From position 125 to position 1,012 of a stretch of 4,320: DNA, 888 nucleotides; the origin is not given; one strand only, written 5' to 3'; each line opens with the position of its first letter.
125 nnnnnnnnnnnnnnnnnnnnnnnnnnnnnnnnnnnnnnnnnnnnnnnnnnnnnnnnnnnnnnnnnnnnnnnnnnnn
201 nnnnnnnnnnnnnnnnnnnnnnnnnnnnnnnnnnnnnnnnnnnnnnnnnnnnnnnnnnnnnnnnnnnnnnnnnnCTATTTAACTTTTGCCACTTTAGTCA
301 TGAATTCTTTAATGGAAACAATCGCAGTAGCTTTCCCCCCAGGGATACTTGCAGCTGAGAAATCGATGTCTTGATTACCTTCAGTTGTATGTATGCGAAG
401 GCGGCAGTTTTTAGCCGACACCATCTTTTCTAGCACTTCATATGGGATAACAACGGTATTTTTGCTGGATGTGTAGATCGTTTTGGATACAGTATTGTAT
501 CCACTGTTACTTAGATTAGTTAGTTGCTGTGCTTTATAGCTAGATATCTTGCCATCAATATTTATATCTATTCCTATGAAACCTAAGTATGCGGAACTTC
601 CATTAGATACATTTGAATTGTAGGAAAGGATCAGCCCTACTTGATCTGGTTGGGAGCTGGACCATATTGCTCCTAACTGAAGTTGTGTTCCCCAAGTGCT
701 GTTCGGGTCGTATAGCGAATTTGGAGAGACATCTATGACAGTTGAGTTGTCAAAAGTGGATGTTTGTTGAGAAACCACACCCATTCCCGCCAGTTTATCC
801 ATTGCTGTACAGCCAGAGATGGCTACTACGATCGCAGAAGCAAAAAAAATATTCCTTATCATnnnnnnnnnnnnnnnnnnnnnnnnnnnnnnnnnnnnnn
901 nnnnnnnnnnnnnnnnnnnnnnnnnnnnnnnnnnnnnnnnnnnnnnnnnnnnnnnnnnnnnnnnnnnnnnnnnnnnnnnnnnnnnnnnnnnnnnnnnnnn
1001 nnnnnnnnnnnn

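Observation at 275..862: Novel predicted outer-membrane lipoprotein, Ser/Thr/Asn-rich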

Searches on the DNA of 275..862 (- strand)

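Call 3: search_dna_similar(query=window:275-862:-, collection=plasmids, mode=near, max_rows=30)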
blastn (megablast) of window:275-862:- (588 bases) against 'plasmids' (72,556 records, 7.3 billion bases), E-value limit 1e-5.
Records with a match: 28; places in all: 31; records where one place covers at least 80% of the query: 25.
Best place of each record, by identity: >=99% 14; 80-90% 14.
By first word of the organism name: Salmonella 16; Escherichia 9; Enterobacter 2; Hafnia 1.
By predicted mobility (MOB-suite, as given by PLSDB): mobilizable 27; non-mobilizable 1.
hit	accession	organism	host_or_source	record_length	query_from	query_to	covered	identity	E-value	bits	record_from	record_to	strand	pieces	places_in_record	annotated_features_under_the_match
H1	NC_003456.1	Salmonella enterica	-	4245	1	588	100%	100.0%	0e+0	1086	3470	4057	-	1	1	hypothetical protein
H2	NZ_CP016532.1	Salmonella enterica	Chicken Cecal Content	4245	1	588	100%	100.0%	0e+0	1086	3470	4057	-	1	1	hypothetical protein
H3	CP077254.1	Escherichia coli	Seth Lab strain,Seth Lab Isolate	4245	1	588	100%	100.0%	0e+0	1086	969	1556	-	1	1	hypothetical protein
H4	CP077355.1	Escherichia coli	-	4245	1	588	100%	100.0%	0e+0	1086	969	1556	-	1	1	hypothetical protein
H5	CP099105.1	Escherichia coli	culture,Pooled sediment sample ...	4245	1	588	100%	100.0%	0e+0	1086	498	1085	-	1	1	hypothetical protein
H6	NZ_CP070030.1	Escherichia coli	Homo sapiens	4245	1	588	100%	100.0%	0e+0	1086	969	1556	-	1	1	hypothetical protein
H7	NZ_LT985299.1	Escherichia coli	-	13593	1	588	100%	100.0%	0e+0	1086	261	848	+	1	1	hypothetical protein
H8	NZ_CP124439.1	Escherichia coli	wastewater efflux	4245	1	588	100%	100.0%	0e+0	1086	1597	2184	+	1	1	hypothetical protein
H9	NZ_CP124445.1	Escherichia coli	environmental: river near WWTP effluent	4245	1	588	100%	100.0%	0e+0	1086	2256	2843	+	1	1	hypothetical protein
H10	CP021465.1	Salmonella enterica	Homo sapiens,blood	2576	1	588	100%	99.8%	0e+0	1081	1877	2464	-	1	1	hypothetical protein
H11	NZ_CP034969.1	Salmonella enterica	Homo sapiens,blood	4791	1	588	100%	99.8%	0e+0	1081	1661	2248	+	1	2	hypothetical protein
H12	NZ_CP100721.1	Salmonella enterica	Homo sapiens,stool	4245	26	588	96%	100.0%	0e+0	1040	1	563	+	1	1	none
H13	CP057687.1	Escherichia coli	culture,Pooled pig faecal samples ...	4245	34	588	94%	100.0%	0e+0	1026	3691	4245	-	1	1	none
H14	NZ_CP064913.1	Salmonella enterica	Homo sapiens,cell culture,stool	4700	1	564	96%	84.4%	3e-155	555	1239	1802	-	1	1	hypothetical protein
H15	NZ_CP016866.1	Salmonella enterica subsp. enterica serovar Typhimurium ...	Homo sapiens,stool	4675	1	564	96%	84.2%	1e-153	549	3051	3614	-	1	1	hypothetical protein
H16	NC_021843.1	Salmonella enterica subsp. enterica serovar Typhimurium ...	food,chicken breast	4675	1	564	96%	84.2%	1e-153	549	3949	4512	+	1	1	hypothetical protein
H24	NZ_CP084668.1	Hafnia paralvei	-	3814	1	564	96%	83.7%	1e-148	532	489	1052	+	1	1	hypothetical protein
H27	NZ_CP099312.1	Enterobacter ludwigii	culture,Pooled sediment sample ...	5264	1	374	64%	85.6%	3e-106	392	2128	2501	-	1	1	hypothetical protein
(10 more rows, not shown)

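Call 48: get_annotated_region(hit=H16, flank=2500)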
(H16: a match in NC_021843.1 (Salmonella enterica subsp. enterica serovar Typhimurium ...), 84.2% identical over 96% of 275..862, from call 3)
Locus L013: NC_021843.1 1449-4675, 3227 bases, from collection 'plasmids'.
description: Salmonella enterica subsp. enterica serovar Typhimurium var. 5- str. CFSAN001921 plasmid unnamed2, complete sequence
organism: Salmonella enterica subsp. enterica serovar Typhimurium var. 5- str. CFSAN001921 (NCBI taxid 1271862)
taxonomy: Bacteria; Pseudomonadota; Gammaproteobacteria; Enterobacterales; Enterobacteriaceae; Salmonella; Salmonella enterica; Salmonella enterica subsp. enterica serovar Typhimurium var. 5- str. CFSAN001921
host: -; source: food,chicken breast; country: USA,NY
typing (MOB-suite, as given by PLSDB): mobilizable; replicon ColRNAI_rep_cluster_1987; relaxase MOBP
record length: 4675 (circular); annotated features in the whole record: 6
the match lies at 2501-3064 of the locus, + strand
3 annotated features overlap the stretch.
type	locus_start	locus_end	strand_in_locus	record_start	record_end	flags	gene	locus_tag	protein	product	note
CDS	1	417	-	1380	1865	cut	-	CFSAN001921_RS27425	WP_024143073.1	MbeB family mobilization protein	-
CDS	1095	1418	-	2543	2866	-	-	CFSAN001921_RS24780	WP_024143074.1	MobC family plasmid mobilization relaxosome protein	-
CDS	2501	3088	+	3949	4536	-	-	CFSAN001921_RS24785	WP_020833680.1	hypothetical protein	-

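Call 49: get_annotated_region(hit=H24, flank=2500)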
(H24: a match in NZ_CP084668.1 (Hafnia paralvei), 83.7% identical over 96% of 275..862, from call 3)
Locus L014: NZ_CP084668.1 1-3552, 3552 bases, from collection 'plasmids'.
description: UNVERIFIED_ORG: Hafnia paralvei strain FDAARGOS_1502 plasmid unnamed4
organism: Hafnia paralvei (NCBI taxid 546367)
taxonomy: Bacteria; Pseudomonadota; Gammaproteobacteria; Enterobacterales; Hafniaceae; Hafnia; Hafnia paralvei
host: -; source: -; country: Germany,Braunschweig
typing (MOB-suite, as given by PLSDB): mobilizable; replicon rep_cluster_2358; relaxase MOBP
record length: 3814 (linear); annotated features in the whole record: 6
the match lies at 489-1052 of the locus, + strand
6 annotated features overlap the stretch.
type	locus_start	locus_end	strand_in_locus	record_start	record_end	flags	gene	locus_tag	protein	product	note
CDS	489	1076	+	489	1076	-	-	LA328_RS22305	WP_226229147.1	hypothetical protein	-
CDS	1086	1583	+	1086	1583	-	-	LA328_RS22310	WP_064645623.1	hypothetical protein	-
CDS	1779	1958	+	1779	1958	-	-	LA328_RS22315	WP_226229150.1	hypothetical protein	-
CDS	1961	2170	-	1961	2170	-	-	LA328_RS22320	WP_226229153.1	MbeD family mobilization/exclusion protein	-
CDS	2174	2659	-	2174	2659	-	-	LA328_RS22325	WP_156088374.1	MbeB family mobilization protein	-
CDS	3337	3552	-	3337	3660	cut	-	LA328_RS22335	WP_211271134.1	MobC family plasmid mobilization relaxosome protein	-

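Call 50: get_annotated_region(hit=H27, flank=2500)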
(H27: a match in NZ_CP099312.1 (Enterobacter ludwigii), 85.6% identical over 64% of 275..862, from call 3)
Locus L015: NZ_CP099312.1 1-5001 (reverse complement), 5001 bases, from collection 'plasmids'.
description: Enterobacter ludwigii strain RHB43-SE-C05 plasmid unnamed1, complete sequence
organism: Enterobacter ludwigii (NCBI taxid 299767)
taxonomy: Bacteria; Pseudomonadota; Gammaproteobacteria; Enterobacterales; Enterobacteriaceae; Enterobacter; Enterobacter ludwigii
host: -; source: culture,Pooled sediment sample collected from floor of poultry farm; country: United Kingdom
typing (MOB-suite, as given by PLSDB): non-mobilizable; replicon rep_cluster_2335
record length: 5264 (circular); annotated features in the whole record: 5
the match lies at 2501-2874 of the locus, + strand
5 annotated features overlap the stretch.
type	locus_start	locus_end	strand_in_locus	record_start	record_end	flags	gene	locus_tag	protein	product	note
CDS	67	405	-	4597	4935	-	-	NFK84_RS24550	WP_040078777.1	hypothetical protein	-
CDS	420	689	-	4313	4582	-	-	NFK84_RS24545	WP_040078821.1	hypothetical protein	-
CDS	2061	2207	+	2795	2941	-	-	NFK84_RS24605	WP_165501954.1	replication initiation protein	-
CDS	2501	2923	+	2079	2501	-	-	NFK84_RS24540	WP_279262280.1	hypothetical protein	-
CDS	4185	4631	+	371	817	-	-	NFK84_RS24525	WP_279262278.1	hypothetical protein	-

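Call 58: build_rna_model(alignment_id=A3)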
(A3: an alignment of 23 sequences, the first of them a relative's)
Model R1 built from alignment A3 (23 sequences, 89 columns); structure: RNAalifold consensus: no base pair, so sequence only.
model positions 59; base pairs 0; branch points 0; effective number of sequences 9.8; information 0.946 bits per position. No base pairs: searches with it score sequence only.

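Call 59: search_with_rna_model(model_id=R1, sources=[window, L013, L014, L015, L002, L005, L006], max_evalue=10)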
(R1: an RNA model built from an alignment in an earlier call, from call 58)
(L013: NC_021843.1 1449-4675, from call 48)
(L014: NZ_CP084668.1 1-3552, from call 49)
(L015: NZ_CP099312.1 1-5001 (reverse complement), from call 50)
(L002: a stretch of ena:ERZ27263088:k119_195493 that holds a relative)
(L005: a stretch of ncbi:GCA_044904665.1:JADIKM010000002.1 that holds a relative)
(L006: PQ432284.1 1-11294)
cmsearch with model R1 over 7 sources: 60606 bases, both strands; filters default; matches with E-value up to 10: 2.
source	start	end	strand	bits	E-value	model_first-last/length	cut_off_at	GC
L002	14723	14745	+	9.7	0.035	18-45/59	-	0.83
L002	14770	14785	+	1.9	9.9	11-25/59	-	0.56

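Call 70: search_with_rna_model(model_id=R1, sources=[L016, L017, L018, L019, L020, L008, L011, L003, L004], max_evalue=0.01)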
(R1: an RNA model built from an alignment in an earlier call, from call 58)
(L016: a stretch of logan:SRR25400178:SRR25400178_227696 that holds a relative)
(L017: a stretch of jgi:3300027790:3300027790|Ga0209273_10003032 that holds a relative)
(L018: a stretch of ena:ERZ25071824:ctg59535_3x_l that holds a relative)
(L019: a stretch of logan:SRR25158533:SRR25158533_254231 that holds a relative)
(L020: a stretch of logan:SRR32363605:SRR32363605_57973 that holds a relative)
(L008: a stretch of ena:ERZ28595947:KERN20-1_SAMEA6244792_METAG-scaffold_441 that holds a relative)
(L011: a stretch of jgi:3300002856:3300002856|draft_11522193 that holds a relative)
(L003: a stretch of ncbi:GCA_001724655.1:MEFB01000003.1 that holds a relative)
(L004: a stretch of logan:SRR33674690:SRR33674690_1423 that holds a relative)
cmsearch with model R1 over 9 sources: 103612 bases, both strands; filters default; matches with E-value up to 0.01: 47.
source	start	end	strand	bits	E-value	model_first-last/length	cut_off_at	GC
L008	3341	3399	+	61.7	3.5e-18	1-58/59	-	0.58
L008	6531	6589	+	61.7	3.5e-18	1-58/59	-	0.58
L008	7920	7976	+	60.3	9.3e-18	3-58/59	-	0.56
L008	2301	2359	+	59.9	1.3e-17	1-58/59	-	0.59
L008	4770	4827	+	59.6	1.6e-17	2-58/59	-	0.6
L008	7471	7529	+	59.1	2.3e-17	1-58/59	-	0.61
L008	12464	12521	+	59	2.4e-17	2-58/59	-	0.52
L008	10516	10574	+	58.9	2.6e-17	1-58/59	-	0.56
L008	10141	10199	+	58.9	2.6e-17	1-58/59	-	0.56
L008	9336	9394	+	58.6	3.2e-17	1-58/59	-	0.56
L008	9782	9839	+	58.2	4.4e-17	2-58/59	-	0.55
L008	12018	12075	+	58.2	4.5e-17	2-58/59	-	0.52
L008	5821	5875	+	56.2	1.8e-16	5-58/59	-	0.56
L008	11169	11225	+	55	4.3e-16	1-56/59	-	0.6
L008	11551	11609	+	53.8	1e-15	2-58/59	-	0.54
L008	10775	10834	+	51.2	6.8e-15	1-58/59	-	0.53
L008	1525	1613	+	49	3.2e-14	1-58/59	-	0.64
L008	5244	5289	+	45.3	4.6e-13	1-45/59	-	0.57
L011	6026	6097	+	35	7.7e-10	2-56/59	-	0.53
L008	6176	6217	+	34.8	8.7e-10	3-45/59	-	0.6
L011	7909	7982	+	34.1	1.5e-09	2-58/59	-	0.51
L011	8590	8661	+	31.6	9e-09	2-56/59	-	0.51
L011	10976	11047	+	30.5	1.9e-08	1-55/59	-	0.56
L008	8590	8622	+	29.5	4e-08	2-33/59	-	0.52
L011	10199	10272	+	27.7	1.4e-07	2-58/59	-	0.58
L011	9110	9176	+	27.3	1.9e-07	3-52/59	-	0.55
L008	3736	3776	+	27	2.5e-07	1-42/59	-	0.59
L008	999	1032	+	26.8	2.7e-07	1-33/59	-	0.47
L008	2810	2858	+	25.8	5.8e-07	8-55/59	-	0.55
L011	9791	9855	+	25.6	6.6e-07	2-58/59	-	0.52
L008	4208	4241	+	24.7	1.3e-06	1-33/59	-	0.47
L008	8665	8699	+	23.7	2.7e-06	24-58/59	-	0.54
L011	5154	5226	+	23.5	3e-06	3-58/59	-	0.53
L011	6918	6949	+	23.2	3.8e-06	2-32/59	-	0.47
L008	5314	5349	+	22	8.9e-06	23-58/59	-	0.67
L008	6887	6926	+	21.5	1.2e-05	1-41/59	-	0.5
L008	3821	3847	+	21.4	1.3e-05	32-58/59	-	0.67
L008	1071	1109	+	20.8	2.1e-05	21-58/59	-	0.59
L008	6964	6997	+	20.2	3.1e-05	25-58/59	-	0.56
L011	11691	11739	+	20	3.7e-05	2-46/59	-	0.55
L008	6250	6280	+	18.2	0.00013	33-58/59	-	0.55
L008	5310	5348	-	17.5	0.00023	3-41/59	-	0.69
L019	9253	9279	+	16.5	0.00045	33-58/59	-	0.59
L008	4288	4318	+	16.4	0.0005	28-58/59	-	0.55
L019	6961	6984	+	15.3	0.0011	35-58/59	-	0.58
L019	7993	8079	+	15.3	0.0011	4-58/59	-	0.6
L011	6997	7025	+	13.8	0.0031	28-56/59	-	0.52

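Call 113: search_dna_similar(query=window:275-862:-, collection=ecoli_genomes, mode=distant, max_rows=40, rows=spread)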
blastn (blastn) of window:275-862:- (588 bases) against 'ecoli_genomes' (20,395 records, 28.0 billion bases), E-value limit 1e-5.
Records with a match: 7; places in all: 9; records where one place covers at least 80% of the query: 6.
Genomes with a match: 7 of 5426; with a place that covers at least 80% of the query: 6. Places per genome that has any: lowest 1, median 1, highest 2. On chromosomes: 0 places; on plasmids: 9.
Best place of each record, by identity: >=99% 4; 80-90% 3.
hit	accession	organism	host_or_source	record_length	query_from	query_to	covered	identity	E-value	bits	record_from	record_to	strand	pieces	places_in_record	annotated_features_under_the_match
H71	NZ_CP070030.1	Escherichia coli strain FDAARGOS_1337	Homo sapiens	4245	1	588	100%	100.0%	0e+0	1061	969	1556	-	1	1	hypothetical protein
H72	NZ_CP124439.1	Escherichia coli strain AVS0790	wastewater efflux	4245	1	588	100%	100.0%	0e+0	1061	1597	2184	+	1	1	hypothetical protein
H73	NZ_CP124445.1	Escherichia coli strain AVS0196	environmental: river near WWTP effluent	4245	1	588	100%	100.0%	0e+0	1061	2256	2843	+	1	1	hypothetical protein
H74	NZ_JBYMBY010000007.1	Escherichia coli strain E423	cloacal swab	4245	1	588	100%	100.0%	0e+0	1061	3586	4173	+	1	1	hypothetical protein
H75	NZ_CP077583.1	Escherichia coli O111:H8 strain 7-54 11A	bovine feces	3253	1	572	97%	84.1%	1e-174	622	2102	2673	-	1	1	hypothetical protein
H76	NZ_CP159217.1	Escherichia coli strain EN-1077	Homo sapiens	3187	79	572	84%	82.2%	1e-136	495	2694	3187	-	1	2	hypothetical protein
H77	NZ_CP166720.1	Escherichia coli strain CEA601S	Human biopsy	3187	1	419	71%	85.2%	3e-131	477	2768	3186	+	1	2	hypothetical protein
